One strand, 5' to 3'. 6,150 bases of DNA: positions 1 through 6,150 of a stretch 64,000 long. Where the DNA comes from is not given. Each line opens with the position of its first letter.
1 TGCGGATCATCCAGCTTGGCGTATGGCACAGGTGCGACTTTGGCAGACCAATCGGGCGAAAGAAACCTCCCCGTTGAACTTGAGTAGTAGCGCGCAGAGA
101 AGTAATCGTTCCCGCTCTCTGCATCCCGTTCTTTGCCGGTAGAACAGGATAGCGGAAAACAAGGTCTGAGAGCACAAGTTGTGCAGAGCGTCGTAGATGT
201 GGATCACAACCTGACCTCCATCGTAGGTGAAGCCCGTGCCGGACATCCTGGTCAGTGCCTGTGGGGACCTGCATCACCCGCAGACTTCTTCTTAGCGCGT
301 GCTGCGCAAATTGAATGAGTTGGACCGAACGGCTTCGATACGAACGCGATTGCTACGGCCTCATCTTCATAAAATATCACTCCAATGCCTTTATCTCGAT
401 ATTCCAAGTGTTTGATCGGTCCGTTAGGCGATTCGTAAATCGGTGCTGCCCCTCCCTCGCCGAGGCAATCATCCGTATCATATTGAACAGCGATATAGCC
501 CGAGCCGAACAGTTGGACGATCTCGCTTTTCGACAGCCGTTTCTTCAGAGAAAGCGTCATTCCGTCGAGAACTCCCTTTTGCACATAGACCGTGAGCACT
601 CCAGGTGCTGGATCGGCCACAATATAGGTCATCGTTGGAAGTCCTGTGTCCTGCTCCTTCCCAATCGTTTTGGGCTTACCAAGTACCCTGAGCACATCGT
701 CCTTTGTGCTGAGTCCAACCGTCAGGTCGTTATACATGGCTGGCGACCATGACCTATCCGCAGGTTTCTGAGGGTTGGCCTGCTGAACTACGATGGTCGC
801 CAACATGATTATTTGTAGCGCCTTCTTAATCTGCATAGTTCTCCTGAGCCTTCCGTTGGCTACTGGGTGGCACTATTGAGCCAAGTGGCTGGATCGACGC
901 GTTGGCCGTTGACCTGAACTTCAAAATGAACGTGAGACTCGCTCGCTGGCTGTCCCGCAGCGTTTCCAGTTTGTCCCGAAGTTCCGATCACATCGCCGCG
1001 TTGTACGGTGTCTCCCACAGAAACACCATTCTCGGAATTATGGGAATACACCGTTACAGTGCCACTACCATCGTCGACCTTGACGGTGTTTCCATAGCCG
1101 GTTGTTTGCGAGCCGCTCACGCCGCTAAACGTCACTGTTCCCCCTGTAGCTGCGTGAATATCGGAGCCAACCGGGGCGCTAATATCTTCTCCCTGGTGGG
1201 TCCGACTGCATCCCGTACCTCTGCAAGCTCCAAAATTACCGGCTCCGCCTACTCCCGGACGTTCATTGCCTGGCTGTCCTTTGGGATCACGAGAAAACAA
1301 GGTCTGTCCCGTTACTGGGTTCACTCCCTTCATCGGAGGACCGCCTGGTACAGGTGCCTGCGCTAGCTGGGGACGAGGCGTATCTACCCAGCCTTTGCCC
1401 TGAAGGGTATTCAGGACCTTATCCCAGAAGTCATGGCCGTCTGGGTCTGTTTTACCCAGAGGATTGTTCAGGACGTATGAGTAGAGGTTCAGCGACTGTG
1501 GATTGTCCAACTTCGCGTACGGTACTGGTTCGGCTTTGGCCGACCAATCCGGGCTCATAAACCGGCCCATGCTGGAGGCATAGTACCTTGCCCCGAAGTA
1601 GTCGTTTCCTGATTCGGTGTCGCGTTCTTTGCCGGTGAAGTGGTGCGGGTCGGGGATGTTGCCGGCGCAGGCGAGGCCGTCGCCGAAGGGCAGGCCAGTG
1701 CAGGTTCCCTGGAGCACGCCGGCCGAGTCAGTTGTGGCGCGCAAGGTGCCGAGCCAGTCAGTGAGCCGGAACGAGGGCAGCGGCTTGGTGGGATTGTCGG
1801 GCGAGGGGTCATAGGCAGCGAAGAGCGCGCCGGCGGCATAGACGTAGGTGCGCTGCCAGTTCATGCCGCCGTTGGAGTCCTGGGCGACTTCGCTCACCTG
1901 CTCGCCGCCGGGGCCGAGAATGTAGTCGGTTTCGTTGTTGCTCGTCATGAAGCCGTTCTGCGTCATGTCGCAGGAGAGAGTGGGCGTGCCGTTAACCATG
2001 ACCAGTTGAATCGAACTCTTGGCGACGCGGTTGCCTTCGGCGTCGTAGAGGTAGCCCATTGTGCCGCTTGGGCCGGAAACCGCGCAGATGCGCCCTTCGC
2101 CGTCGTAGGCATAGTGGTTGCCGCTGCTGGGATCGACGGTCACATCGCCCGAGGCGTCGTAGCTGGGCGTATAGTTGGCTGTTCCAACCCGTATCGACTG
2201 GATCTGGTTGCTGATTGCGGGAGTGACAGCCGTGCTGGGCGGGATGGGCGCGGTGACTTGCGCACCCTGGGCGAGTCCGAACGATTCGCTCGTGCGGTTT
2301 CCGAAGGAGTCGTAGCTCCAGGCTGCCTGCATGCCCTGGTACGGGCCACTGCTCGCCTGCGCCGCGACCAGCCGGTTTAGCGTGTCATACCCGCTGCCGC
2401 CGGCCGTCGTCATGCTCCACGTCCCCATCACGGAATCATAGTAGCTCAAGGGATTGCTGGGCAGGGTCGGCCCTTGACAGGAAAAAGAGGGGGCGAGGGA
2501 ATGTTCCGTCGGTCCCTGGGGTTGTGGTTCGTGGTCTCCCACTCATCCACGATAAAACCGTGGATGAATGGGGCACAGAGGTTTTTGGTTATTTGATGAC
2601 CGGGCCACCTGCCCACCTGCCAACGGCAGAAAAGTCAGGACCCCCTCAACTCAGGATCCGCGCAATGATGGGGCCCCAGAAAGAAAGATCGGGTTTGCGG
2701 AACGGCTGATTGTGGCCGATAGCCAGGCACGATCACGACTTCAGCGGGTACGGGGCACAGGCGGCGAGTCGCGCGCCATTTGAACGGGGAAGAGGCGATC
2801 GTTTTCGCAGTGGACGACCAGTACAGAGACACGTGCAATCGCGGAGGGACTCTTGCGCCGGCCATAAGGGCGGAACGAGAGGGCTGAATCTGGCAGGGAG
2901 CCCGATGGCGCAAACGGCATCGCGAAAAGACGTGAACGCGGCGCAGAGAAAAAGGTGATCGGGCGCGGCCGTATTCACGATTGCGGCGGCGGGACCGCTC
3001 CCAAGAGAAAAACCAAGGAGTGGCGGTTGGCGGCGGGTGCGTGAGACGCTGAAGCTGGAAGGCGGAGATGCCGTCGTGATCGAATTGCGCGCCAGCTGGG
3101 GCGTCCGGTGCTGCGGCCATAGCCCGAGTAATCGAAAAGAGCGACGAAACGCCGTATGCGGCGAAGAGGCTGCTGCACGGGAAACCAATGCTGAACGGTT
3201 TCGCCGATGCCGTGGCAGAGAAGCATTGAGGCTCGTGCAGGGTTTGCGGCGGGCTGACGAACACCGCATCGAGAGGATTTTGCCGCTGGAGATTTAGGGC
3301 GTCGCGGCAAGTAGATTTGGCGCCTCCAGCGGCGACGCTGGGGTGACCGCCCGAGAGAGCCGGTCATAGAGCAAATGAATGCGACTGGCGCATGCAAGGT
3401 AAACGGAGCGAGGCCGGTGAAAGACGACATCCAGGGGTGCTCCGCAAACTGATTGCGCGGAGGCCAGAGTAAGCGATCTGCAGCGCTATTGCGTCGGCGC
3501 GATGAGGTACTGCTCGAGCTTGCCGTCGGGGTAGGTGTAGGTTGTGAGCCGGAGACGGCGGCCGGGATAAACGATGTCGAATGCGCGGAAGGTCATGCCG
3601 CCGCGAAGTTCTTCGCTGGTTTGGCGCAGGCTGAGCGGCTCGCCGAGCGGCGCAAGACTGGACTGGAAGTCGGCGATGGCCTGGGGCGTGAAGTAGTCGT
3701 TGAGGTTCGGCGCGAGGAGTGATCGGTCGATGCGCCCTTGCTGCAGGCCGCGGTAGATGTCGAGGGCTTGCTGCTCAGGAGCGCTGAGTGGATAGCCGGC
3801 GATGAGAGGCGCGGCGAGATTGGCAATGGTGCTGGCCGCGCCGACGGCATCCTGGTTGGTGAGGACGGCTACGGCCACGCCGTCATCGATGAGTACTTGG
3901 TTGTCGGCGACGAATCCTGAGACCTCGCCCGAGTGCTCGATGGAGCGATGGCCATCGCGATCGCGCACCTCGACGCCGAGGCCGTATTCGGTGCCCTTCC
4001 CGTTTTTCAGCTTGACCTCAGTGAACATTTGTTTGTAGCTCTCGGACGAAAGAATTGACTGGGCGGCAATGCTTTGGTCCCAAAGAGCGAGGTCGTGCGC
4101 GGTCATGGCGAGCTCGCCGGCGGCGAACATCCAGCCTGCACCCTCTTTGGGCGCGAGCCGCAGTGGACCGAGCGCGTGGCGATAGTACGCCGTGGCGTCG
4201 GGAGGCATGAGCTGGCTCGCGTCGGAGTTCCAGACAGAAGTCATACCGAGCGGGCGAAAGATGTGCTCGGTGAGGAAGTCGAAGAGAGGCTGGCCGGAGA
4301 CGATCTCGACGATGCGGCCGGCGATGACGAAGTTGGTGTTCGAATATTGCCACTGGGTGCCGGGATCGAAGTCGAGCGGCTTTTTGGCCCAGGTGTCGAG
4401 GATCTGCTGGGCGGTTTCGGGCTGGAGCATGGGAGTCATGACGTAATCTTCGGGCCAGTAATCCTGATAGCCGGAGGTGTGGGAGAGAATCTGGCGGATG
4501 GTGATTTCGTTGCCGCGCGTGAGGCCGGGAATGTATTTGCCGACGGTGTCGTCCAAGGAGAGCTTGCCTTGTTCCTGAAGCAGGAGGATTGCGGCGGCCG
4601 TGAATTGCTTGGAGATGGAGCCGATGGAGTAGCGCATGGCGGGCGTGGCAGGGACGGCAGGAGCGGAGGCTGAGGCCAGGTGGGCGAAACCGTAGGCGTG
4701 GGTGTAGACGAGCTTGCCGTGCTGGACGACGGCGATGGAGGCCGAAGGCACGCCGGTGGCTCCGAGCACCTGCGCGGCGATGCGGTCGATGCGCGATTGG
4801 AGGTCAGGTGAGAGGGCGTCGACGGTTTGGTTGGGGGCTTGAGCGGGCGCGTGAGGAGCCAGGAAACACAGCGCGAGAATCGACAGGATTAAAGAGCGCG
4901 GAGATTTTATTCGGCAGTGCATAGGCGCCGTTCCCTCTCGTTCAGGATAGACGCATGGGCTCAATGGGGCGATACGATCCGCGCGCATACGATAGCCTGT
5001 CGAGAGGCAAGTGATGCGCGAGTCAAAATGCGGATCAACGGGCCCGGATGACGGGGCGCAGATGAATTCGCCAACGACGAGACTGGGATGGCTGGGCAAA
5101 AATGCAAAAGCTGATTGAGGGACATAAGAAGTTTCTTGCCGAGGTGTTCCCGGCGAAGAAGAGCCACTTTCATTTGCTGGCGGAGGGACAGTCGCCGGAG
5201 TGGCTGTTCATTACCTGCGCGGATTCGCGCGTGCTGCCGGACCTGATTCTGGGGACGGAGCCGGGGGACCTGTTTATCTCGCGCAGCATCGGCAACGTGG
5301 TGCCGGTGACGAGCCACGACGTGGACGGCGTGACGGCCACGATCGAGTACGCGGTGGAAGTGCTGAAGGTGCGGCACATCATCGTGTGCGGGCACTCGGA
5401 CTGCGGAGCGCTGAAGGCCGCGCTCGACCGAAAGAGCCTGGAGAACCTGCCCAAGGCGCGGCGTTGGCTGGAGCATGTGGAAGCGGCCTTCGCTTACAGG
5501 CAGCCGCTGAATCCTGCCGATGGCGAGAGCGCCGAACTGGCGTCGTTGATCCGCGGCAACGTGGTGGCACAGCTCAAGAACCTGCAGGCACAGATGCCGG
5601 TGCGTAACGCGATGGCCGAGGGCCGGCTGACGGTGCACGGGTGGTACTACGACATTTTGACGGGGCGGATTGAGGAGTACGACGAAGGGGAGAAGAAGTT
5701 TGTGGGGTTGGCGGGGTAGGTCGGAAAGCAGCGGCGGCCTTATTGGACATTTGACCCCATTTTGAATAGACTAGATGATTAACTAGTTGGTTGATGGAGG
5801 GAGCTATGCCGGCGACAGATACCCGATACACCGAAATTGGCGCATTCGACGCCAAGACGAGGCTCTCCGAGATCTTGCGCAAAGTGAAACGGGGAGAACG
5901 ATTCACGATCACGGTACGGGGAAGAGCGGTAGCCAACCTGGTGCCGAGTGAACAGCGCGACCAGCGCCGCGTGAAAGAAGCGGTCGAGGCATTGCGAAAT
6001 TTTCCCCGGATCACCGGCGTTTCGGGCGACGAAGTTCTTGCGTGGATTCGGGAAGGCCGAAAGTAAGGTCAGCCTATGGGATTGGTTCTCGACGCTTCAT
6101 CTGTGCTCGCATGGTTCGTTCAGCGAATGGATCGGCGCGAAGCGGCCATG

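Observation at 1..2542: Degenerate Rhs polymorphic-toxin locus: truncated rhs, immunity candidate, orphan rhs module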

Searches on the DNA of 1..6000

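Call 18: search_rna_families(source=window, start=1, end=6000, threshold=evalue, max_evalue=1, show_alignments=3)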
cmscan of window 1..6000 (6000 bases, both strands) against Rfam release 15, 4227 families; matches with E-value up to 1: 1.
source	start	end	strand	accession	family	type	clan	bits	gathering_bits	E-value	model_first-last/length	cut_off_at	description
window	1765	1815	+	RF01276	sR53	Gene; snRNA; snoRNA; CD-box;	-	21.4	49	0.11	1-60/60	no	Small nucleolar RNA sR53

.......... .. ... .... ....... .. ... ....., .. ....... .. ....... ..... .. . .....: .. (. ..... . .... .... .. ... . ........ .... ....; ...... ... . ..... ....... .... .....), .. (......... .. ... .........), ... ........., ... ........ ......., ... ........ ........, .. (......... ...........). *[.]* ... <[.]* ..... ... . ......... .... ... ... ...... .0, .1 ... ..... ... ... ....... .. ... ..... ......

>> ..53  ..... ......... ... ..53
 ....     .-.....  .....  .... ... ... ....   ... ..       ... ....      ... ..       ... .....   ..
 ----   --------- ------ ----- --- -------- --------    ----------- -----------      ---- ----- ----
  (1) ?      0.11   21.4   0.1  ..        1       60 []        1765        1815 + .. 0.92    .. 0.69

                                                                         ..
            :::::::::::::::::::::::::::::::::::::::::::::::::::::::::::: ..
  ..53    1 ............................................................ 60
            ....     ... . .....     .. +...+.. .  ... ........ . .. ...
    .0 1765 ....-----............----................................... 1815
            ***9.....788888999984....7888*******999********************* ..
